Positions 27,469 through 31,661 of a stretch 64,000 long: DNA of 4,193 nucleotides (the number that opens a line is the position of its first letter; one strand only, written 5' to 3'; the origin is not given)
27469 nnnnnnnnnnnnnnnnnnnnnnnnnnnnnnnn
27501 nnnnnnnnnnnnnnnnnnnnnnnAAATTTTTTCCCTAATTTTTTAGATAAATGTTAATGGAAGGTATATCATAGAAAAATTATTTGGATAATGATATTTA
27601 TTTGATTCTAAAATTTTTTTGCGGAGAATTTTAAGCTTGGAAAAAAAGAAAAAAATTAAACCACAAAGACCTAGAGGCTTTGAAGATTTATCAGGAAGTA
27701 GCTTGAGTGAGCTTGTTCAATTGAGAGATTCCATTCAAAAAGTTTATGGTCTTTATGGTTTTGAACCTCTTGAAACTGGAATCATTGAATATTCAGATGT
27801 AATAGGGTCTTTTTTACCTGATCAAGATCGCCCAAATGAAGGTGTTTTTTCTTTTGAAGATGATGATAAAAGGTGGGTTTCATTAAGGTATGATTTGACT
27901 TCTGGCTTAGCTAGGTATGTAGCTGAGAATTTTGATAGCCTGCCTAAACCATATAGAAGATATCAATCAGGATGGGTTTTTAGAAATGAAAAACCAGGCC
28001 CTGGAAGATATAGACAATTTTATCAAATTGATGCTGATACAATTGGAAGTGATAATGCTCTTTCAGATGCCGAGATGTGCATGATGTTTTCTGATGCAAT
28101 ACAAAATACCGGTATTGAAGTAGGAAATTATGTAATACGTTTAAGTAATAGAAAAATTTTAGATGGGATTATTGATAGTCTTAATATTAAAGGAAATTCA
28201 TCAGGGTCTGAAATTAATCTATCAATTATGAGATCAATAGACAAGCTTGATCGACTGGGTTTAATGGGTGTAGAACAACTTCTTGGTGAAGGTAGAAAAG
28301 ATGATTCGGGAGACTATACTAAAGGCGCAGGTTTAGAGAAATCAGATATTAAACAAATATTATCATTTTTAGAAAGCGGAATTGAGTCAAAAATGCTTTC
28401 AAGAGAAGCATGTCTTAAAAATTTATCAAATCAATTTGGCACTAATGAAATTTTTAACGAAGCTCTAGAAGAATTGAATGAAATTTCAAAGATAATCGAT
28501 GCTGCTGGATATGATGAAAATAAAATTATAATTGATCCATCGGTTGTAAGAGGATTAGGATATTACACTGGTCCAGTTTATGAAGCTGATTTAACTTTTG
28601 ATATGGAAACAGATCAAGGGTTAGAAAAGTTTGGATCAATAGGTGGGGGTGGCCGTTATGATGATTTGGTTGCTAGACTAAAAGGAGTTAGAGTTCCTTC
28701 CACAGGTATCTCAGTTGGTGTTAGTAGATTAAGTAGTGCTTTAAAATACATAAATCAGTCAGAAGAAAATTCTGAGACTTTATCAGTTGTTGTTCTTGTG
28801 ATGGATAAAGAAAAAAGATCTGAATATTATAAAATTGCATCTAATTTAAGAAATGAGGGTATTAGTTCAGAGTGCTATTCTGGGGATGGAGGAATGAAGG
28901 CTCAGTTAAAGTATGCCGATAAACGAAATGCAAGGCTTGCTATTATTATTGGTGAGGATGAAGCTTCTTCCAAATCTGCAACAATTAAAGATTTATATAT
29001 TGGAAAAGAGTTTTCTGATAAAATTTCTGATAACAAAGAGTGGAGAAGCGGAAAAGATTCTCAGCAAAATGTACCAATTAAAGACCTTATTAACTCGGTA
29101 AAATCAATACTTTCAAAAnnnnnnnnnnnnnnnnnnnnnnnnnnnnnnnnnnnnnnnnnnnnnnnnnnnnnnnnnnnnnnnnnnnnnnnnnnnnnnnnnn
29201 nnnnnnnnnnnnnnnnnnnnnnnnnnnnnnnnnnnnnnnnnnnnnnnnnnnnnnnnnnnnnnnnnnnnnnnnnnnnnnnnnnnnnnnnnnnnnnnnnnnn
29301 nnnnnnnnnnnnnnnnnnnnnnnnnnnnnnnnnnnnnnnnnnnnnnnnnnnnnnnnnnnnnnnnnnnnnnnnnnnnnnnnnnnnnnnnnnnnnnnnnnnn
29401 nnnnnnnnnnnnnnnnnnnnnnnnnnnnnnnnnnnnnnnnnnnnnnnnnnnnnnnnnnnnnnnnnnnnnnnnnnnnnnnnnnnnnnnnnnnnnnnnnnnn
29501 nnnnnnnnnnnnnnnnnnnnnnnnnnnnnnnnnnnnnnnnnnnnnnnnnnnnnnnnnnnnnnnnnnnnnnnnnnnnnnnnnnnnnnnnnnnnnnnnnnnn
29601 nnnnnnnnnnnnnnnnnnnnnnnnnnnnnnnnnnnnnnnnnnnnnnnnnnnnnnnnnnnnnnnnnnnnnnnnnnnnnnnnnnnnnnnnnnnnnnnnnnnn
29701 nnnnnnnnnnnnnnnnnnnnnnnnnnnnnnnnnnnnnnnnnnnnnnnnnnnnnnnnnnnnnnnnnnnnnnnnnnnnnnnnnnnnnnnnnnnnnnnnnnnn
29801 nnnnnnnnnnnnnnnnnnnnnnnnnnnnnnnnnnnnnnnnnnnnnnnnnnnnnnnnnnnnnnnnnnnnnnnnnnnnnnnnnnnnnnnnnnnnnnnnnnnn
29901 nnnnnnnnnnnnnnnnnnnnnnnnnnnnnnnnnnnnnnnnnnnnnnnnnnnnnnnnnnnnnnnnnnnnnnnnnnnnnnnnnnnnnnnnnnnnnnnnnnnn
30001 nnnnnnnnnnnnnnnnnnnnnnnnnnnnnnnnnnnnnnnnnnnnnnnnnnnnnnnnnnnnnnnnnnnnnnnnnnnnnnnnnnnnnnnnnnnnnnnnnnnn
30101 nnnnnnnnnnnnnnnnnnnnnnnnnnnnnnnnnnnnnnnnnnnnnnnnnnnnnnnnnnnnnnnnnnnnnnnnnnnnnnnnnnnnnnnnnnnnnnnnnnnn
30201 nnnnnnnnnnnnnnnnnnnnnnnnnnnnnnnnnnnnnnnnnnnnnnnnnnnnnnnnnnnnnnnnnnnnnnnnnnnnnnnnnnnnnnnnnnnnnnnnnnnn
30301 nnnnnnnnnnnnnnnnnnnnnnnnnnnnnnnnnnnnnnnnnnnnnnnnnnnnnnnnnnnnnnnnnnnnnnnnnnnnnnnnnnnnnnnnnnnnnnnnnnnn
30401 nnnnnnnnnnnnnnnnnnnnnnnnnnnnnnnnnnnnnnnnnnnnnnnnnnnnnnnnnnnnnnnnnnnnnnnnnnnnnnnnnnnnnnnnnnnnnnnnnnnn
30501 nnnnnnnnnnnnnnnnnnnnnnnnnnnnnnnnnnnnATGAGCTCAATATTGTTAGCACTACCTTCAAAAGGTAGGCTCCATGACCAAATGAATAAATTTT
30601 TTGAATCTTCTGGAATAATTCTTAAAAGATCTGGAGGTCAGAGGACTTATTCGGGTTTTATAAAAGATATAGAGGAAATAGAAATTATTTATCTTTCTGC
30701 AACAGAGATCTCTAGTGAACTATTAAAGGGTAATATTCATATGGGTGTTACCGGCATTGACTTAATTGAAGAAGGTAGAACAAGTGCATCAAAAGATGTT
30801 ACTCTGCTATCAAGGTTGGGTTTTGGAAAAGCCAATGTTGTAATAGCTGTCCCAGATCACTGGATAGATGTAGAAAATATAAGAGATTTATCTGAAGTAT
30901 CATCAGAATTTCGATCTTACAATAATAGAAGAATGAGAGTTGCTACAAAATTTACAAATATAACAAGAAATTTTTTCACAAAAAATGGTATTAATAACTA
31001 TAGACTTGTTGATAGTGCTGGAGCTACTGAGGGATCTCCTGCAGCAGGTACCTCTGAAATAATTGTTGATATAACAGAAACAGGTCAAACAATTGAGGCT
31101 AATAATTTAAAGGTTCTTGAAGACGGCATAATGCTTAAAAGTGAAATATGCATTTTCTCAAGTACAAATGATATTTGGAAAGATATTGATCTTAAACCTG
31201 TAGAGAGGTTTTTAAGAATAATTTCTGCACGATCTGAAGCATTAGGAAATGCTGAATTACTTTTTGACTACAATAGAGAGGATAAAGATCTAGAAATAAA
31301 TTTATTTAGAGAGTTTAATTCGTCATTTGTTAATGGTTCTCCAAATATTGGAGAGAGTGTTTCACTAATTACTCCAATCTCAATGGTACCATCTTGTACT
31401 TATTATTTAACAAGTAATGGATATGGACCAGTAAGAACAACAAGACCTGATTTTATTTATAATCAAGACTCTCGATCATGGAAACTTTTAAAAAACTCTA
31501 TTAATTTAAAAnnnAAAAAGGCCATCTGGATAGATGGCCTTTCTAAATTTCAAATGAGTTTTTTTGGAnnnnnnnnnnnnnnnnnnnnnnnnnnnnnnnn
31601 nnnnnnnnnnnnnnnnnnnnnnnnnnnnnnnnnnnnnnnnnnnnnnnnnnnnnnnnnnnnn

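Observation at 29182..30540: HisZ carries an in-frame N-terminal Cro/YdaS-like DNA-binding domain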

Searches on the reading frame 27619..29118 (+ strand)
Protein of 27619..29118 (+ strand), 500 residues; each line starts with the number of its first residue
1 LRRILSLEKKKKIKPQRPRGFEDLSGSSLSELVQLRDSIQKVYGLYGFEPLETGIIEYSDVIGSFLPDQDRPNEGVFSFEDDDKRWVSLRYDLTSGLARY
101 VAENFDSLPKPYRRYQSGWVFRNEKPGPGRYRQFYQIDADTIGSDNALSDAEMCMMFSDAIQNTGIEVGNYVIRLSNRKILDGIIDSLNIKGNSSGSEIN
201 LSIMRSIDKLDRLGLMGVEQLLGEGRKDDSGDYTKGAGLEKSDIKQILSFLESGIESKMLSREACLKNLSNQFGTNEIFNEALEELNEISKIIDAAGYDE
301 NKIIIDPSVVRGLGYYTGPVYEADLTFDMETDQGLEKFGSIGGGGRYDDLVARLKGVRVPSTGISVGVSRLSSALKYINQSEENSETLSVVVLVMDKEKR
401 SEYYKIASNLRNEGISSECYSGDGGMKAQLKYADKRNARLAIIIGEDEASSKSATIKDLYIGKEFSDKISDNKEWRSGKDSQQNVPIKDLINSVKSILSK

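Call 53: search_protein_families(library=pfam, proteins=[window:27619-29118:+], max_evalue=0.01)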
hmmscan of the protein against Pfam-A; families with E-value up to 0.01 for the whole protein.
window:27619-29118:+ (500 aa): 4 families
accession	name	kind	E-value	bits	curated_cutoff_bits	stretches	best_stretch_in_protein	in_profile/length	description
PF13393.11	tRNA-synt_His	-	4.4e-37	128.4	25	1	20-371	1-308/308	Histidyl-tRNA synthetase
PF03129.25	HGTP_anticodon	-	2.3e-10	40.9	21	1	390-494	2-91/94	Anticodon binding domain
PF00587.30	tRNA-synt_2b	-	9.1e-06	26.3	29.3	1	77-207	1-110/179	tRNA synthetase class II core domain (G, H, P, S and T)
PF01409.25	tRNA-synt_2d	-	0.0024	17.8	19.8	1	29-153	16-144/246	tRNA synthetases class II core domain (F)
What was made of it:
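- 27619..29121 (+): hisS (histidyl-tRNA synthetase), upstream neighbour. Its stop codon directly abuts operator O1. Pfam tRNA-synt_His plus HGTP_anticodon in call 53.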

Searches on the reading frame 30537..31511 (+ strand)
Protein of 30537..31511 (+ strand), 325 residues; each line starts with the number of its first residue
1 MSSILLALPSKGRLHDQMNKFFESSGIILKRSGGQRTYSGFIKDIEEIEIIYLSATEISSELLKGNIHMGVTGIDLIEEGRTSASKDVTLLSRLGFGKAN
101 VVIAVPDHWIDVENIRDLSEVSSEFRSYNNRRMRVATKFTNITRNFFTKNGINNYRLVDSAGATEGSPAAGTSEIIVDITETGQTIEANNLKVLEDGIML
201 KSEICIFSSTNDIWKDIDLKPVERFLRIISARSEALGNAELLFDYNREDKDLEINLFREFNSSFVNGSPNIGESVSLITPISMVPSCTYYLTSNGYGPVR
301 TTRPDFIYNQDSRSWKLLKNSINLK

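Call 53: search_protein_families(library=pfam, proteins=[window:30537-31511:+], max_evalue=0.01)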
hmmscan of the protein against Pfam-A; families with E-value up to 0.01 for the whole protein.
window:30537-31511:+ (325 aa): 1 family
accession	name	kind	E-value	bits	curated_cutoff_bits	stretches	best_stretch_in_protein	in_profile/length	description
PF01634.23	HisG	-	1.8e-34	119.4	25.5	1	55-211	2-140/158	ATP phosphoribosyltransferase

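Call 72: search_protein_families(library=ncbifam, proteins=[window:30537-31511:+], max_evalue=0.1)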
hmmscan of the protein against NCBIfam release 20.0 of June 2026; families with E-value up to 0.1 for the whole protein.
window:30537-31511:+ (325 aa): 2 families
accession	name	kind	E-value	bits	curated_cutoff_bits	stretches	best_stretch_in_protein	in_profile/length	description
TIGR00070.1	hisG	equivalog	4.4e-49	166.9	75.75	1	5-206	2-181/183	ATP phosphoribosyltransferase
NF049877.1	GlucurArabfur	equivalog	0.016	12.8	1800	1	100-197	397-493/1400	beta-d-glucuronidase/beta-L-arabinofuranosidase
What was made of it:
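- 30537..31514 (+): hisG (catalytic subunit), overlapping hisZ by ATGA and therefore probably translationally coupled to it. The likely target operon is hisZ-hisG. Pfam HisG and TIGR00070 cover residues 5-211, and there is no HisG_C hit (calls 53, 72).
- On HisZ (ATP phosphoribosyltransferase regulatory subunit): HisG matches PF01634 and TIGR00070 over residues 5-211 and has no HisG_C hit (calls 53, 72).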
